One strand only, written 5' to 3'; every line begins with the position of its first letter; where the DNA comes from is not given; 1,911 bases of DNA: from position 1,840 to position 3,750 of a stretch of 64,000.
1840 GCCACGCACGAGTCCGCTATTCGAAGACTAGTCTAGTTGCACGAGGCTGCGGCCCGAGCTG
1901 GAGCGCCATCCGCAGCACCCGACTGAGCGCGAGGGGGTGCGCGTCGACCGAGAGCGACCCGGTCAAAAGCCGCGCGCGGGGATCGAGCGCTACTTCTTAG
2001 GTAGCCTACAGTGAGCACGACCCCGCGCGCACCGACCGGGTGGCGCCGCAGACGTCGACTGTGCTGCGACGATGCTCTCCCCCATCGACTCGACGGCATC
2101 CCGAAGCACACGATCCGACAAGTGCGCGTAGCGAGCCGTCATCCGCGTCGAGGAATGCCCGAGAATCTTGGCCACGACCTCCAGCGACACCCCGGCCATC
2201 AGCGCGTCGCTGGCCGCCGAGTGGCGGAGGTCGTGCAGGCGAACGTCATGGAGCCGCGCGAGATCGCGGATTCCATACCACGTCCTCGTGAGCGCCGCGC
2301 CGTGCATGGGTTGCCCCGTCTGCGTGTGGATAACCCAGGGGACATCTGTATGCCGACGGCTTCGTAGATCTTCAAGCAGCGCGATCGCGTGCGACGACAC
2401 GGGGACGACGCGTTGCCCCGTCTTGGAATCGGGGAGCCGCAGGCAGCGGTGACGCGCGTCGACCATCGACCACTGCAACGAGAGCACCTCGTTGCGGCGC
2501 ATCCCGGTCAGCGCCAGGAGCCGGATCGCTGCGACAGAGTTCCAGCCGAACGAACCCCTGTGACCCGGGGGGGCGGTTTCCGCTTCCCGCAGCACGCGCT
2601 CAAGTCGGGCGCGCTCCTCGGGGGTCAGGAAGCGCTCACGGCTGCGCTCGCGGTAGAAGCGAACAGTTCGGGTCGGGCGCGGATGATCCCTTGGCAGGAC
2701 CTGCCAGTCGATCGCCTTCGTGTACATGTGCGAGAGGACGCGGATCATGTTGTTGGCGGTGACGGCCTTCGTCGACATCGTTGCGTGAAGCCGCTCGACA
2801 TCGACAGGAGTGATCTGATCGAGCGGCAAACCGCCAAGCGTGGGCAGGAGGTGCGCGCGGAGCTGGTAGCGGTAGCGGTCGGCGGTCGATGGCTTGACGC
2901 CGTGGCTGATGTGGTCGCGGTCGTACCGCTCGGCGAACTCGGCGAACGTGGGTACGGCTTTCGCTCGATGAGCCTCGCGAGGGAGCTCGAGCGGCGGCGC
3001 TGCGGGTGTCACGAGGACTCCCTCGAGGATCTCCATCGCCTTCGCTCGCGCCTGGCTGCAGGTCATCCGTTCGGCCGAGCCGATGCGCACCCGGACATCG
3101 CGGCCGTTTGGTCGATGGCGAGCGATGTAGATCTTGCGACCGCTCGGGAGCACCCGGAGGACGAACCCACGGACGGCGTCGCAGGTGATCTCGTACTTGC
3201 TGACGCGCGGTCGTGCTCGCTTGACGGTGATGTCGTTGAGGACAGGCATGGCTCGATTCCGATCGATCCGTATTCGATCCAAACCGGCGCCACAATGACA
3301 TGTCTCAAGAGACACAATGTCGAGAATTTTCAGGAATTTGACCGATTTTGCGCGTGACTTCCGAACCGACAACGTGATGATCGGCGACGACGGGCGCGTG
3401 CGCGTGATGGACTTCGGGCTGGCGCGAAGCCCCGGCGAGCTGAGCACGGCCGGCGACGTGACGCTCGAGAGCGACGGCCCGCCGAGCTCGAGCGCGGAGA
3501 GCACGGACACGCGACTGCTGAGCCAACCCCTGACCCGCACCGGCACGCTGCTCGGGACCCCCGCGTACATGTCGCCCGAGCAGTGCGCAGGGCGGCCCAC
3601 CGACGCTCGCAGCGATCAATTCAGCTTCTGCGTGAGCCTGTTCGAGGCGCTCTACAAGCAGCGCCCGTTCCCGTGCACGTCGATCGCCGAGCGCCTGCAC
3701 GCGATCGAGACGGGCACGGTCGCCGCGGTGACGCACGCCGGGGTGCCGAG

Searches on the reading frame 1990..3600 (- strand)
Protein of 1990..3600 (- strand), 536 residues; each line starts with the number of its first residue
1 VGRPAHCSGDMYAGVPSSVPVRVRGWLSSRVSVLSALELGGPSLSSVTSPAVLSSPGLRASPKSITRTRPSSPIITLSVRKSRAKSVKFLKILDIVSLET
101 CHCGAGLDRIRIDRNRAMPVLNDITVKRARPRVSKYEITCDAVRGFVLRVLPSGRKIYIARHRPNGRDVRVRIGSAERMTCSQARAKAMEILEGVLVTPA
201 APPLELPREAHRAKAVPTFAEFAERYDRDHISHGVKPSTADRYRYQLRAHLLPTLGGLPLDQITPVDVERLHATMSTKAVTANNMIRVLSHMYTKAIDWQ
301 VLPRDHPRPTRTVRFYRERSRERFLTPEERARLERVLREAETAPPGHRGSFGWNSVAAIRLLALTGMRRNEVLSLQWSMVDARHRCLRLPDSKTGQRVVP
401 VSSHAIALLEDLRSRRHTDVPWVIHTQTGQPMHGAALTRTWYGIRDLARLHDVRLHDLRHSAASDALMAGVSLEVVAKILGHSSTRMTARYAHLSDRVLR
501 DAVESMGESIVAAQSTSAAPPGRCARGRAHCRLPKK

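Call 63: search_protein_families(library=pfam, proteins=[window:1990-3600:-], max_evalue=0.001)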
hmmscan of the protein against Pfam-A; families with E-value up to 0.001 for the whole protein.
window:1990-3600:- (536 aa): 4 families
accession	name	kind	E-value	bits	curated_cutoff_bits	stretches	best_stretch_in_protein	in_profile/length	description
PF00589.27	Phage_integrase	-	2.3e-27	96.3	27.1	1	349-496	18-170/172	Phage integrase family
PF14659.12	Phage_int_SAM_3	-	2.8e-11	43.9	22.6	1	218-272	1-54/58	Phage integrase, N-terminal SAM-like domain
PF13356.12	Arm-DNA-bind_3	-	4.9e-09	36.6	27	1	121-193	1-68/83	Arm DNA-binding domain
PF22022.2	Phage_int_M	-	8.7e-06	26.3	27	1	219-310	1-93/96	Phage integrase central domain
